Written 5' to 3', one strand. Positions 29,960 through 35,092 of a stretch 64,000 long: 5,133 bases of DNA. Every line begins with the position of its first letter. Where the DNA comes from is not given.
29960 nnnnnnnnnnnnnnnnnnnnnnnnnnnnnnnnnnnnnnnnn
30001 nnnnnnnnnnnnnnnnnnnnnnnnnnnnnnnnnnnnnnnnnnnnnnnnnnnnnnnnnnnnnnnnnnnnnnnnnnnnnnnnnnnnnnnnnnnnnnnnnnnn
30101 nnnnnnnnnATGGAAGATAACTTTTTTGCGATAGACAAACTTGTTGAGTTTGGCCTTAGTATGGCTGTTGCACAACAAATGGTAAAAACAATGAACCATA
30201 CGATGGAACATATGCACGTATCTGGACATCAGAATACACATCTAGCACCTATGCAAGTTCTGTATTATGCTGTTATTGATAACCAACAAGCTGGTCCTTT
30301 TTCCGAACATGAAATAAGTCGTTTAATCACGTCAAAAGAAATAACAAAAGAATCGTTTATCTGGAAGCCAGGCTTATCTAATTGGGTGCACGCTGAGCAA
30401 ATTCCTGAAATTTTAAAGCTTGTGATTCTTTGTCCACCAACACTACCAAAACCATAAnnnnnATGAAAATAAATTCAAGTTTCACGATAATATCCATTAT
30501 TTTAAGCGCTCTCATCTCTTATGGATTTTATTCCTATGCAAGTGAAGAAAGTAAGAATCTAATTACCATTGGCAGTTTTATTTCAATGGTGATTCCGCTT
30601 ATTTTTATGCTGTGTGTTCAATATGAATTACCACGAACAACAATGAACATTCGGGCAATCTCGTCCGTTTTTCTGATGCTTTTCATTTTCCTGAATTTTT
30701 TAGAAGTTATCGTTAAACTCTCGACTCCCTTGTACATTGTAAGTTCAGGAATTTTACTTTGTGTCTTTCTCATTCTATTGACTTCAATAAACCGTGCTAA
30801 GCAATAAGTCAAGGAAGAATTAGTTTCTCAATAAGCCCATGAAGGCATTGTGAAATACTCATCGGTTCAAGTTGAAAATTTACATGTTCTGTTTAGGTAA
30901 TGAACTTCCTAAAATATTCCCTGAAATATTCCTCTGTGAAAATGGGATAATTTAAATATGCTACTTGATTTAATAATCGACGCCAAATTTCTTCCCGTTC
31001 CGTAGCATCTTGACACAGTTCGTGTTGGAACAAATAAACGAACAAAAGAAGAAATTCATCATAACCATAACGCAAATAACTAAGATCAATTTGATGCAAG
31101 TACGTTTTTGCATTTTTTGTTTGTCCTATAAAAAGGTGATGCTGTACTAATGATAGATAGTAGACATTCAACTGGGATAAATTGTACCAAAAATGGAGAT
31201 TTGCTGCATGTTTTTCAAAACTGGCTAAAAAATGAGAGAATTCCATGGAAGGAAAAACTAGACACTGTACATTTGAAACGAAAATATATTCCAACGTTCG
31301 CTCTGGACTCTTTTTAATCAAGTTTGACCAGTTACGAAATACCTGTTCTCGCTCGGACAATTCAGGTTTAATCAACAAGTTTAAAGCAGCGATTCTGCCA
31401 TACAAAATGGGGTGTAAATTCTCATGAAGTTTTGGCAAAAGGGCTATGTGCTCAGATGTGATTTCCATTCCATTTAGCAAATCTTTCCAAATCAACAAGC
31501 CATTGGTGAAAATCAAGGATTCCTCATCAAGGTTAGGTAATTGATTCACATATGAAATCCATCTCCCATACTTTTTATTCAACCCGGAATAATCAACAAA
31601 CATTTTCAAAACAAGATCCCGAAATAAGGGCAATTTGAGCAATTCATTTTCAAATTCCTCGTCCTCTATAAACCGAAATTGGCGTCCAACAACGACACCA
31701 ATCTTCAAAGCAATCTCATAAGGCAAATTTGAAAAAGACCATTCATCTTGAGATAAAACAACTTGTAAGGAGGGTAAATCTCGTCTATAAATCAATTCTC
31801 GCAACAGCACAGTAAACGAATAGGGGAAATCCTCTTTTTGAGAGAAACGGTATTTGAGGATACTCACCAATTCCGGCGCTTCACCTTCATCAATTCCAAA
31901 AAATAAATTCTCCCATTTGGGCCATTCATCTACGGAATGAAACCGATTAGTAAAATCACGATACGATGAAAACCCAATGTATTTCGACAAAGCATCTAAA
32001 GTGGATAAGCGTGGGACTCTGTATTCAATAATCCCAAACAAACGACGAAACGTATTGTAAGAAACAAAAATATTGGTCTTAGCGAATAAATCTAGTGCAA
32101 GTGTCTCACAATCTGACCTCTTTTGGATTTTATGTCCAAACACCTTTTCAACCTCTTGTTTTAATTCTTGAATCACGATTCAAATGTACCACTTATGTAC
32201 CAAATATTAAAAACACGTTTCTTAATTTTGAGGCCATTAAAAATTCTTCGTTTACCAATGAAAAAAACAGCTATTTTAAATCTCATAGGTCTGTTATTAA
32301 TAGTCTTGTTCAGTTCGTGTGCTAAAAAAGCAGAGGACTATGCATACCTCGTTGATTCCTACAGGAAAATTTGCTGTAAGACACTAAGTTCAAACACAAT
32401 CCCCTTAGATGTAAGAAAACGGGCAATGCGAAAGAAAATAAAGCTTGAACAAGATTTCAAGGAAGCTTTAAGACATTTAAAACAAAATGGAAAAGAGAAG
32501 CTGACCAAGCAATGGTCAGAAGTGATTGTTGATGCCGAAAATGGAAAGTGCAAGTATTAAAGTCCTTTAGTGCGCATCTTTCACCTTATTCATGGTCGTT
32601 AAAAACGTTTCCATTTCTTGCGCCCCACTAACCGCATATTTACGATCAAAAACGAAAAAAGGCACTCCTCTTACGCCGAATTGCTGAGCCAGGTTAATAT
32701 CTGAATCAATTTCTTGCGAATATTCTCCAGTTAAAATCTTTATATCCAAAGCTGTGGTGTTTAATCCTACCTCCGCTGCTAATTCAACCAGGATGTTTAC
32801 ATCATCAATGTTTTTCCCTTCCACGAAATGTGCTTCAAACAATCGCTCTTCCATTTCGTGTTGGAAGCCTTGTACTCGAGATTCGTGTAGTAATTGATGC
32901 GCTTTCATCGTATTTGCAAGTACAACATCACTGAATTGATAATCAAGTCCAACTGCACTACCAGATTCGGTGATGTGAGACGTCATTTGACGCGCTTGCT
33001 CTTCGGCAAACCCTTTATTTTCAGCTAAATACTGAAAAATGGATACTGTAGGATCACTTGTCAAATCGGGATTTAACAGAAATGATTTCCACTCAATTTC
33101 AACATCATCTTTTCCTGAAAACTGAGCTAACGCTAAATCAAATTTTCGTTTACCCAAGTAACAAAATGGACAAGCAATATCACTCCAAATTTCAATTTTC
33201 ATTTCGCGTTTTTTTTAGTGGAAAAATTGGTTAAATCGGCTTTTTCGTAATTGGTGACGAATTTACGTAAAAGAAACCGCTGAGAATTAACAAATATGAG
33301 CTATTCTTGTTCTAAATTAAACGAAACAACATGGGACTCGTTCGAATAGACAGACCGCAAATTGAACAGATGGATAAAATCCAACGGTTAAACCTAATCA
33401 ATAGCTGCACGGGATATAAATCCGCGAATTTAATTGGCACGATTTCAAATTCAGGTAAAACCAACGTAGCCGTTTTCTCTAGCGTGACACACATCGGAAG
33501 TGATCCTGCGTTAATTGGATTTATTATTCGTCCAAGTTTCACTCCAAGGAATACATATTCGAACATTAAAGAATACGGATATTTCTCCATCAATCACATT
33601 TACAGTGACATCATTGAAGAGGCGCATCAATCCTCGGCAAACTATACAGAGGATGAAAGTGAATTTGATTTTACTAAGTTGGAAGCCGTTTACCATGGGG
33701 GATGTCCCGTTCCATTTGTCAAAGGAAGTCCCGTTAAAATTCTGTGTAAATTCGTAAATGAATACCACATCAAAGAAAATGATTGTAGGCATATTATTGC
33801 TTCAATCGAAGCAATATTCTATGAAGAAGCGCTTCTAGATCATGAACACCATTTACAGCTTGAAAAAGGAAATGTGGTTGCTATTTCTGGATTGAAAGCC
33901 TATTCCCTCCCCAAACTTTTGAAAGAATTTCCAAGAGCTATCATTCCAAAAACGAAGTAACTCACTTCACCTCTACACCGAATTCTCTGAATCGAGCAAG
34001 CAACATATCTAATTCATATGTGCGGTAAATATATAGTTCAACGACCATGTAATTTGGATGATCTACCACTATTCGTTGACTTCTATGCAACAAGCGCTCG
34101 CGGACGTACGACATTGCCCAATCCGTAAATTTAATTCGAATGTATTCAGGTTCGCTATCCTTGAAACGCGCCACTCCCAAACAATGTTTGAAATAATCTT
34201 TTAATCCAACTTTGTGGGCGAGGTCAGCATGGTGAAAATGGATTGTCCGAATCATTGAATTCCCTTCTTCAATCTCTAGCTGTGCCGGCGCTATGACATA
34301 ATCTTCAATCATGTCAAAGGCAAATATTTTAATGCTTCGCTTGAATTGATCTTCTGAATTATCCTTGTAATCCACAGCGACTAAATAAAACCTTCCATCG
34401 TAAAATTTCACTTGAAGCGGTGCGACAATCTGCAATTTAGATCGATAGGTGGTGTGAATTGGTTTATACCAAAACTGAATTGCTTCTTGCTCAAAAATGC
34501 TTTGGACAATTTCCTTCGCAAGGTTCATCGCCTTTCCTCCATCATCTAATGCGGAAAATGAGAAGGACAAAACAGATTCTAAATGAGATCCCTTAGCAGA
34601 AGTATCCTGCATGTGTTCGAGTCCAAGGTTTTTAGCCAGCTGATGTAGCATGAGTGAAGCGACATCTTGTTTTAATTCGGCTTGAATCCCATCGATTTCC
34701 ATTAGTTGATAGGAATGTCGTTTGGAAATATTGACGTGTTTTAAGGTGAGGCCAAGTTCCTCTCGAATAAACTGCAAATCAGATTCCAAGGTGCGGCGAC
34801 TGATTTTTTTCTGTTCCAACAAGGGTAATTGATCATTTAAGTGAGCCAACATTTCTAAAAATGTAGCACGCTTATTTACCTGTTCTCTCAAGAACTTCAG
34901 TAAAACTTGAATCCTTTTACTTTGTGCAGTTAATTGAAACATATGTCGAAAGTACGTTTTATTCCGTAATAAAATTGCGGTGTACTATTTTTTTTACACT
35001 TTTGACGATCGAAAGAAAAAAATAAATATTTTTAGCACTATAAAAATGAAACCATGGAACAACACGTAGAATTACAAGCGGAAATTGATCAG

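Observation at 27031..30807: Six-gene same-strand membrane module with a composition I cannot match to any described system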

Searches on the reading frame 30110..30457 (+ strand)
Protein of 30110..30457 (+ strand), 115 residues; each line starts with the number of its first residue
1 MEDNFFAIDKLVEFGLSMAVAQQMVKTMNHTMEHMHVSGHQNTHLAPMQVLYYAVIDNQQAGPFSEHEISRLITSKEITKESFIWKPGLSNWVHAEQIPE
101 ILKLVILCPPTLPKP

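Call 3: search_protein_families(library=pfam, proteins=[window:30110-30457:+], max_evalue=1)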
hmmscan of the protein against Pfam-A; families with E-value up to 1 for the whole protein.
window:30110-30457:+ (115 aa): 1 family
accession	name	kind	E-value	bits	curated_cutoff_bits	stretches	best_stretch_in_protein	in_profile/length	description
PF14237.11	GYF_2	-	2.1e-16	59.8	25.8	1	52-100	1-49/50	GYF domain 2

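Call 4: search_protein_families(library=ncbifam, proteins=[window:30110-30457:+], max_evalue=1)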
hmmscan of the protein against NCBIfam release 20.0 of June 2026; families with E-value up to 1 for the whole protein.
window:30110-30457:+ (115 aa): 1 family
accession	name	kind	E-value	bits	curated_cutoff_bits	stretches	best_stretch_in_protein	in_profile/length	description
NF033761.1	gliding_GltJ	equivalog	1.1e-05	24.7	450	1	50-101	148-199/671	adventurous gliding motility protein GltJ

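Call 5: search_protein_families(library=padloc, proteins=[window:30110-30457:+], max_evalue=1)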
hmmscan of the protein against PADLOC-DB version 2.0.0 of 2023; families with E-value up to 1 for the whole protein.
window:30110-30457:+ (115 aa): 0 families

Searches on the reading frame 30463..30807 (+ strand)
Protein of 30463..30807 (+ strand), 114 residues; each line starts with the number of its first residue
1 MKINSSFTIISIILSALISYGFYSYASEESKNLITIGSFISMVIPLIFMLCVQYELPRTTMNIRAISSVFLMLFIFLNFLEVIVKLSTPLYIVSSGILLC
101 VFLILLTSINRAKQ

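Call 3: search_protein_families(library=pfam, proteins=[window:30463-30807:+], max_evalue=1)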
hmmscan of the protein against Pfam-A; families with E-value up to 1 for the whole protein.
window:30463-30807:+ (114 aa): 2 families
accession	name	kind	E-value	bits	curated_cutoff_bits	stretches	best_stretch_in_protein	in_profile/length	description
PF18186.6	SLATT_4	-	0.047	13.8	27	1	5-66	31-92/165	SMODS and SLOG-associating 2TM effector domain family 4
PF10272.14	Tmpp129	-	0.61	9.9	27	1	32-106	13-89/349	Putative transmembrane protein precursor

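Call 4: search_protein_families(library=ncbifam, proteins=[window:30463-30807:+], max_evalue=1)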
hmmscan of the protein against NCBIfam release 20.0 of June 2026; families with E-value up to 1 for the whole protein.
window:30463-30807:+ (114 aa): 2 families
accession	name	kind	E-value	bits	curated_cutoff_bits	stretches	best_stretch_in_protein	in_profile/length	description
NF041549.1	PssD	equivalog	0.61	10.4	110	1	52-113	44-104/151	PssD/Cps14F family polysaccharide biosynthesis glycosyltransferase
TIGR03023.1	WcaJ_sugtrans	equivalog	0.81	8.9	410.75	1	9-106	8-105/453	undecaprenyl-phosphate glucose phosphotransferase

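Call 5: search_protein_families(library=padloc, proteins=[window:30463-30807:+], max_evalue=1)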
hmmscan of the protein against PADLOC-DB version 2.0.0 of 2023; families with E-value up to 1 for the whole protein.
window:30463-30807:+ (114 aa): 2 families
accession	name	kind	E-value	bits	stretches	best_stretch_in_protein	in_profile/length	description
PDLC00696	Effector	-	0.0005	17.8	1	4-68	39-103/189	2TM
PDLC00725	Effector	-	0.025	11.9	1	25-81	24-80/293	4TM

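Call 86: search_protein_families(library=padloc, alignment_id=A8, max_evalue=0.01)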
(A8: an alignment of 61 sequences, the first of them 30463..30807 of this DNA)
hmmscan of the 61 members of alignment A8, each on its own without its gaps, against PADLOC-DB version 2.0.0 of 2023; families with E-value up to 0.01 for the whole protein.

A. member 1, window:30463-30807:+ (114 aa): 1 family
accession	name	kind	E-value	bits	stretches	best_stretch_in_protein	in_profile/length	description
PDLC00696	Effector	-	0.0005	17.8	1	4-68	39-103/189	2TM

B. families by the number of members that match (of 61 scanned): 3 families
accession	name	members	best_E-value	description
PDLC00696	Effector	2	0.0005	2TM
PDLC00690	Effector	1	0.0015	2TM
PDLC04655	PDC-M45A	1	0.0042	-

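Call 87: search_solved_structures(query=A8, max_evalue=1)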
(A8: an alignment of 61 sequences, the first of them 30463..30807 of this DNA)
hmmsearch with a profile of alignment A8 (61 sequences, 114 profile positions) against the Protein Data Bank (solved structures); distinct sequences matched with E-value up to 1: 7.
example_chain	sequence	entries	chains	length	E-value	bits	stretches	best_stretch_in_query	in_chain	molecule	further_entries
2loo_A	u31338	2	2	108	0.21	14.9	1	9-75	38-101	Transmembrane protein 14A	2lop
6k6i_A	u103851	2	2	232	0.25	14.6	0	9-81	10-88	Cyanobacterial chloride importer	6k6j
6xl3_A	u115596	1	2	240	0.32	14.3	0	9-81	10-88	Mastigocladopsis repens rhodopsin chloride pump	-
8e96_B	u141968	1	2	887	0.65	13.3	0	34-88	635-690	Glutamate receptor ionotropic, NMDA 2D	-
7yff_B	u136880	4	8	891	0.65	13.3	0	34-88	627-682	Glutamate receptor ionotropic, NMDA 2D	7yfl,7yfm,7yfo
8y1v_B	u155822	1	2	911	0.7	13.2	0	34-88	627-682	Glutamate receptor ionotropic, NMDA 2D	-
7yfr_B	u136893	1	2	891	0.71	13.1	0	34-88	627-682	Glutamate receptor ionotropic, NMDA 2D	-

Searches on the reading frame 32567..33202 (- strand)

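Call 68: search_protein_families(library=pfam, proteins=[window:32567-33202:-], max_evalue=0.001)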
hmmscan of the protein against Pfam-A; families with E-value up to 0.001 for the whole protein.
window:32567-33202:- (211 aa): 2 families
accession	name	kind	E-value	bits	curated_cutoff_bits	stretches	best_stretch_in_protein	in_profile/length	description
PF01323.26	DSBA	-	5.2e-41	141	25.6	1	3-202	2-188/191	DSBA-like thioredoxin domain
PF13743.12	Thioredoxin_5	-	2.5e-05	24.5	27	1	99-185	81-163/186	Thioredoxin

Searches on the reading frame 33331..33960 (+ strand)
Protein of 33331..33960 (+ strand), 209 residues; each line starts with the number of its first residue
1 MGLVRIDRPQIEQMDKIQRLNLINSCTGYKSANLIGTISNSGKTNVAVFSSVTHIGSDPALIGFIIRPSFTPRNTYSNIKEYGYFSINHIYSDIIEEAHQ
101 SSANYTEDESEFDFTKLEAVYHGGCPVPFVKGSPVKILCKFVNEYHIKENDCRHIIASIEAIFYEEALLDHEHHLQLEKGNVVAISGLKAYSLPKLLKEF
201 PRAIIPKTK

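Call 68: search_protein_families(library=pfam, proteins=[window:33331-33960:+], max_evalue=0.001)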
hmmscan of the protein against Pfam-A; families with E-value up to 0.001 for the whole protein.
window:33331-33960:+ (209 aa): 1 family
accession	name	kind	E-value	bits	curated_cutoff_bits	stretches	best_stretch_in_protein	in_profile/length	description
PF01613.24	Flavin_Reduct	-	1e-17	65.1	27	1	34-168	10-142/153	Flavin reductase like domain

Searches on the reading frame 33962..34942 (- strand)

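Call 68: search_protein_families(library=pfam, proteins=[window:33962-34942:-], max_evalue=0.001)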
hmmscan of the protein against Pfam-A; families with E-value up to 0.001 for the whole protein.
window:33962-34942:- (326 aa): 1 family
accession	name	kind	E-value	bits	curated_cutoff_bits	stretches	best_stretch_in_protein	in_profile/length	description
PF13280.12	WYL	-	2.9e-06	27.6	21.8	1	143-214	4-67/70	WYL domain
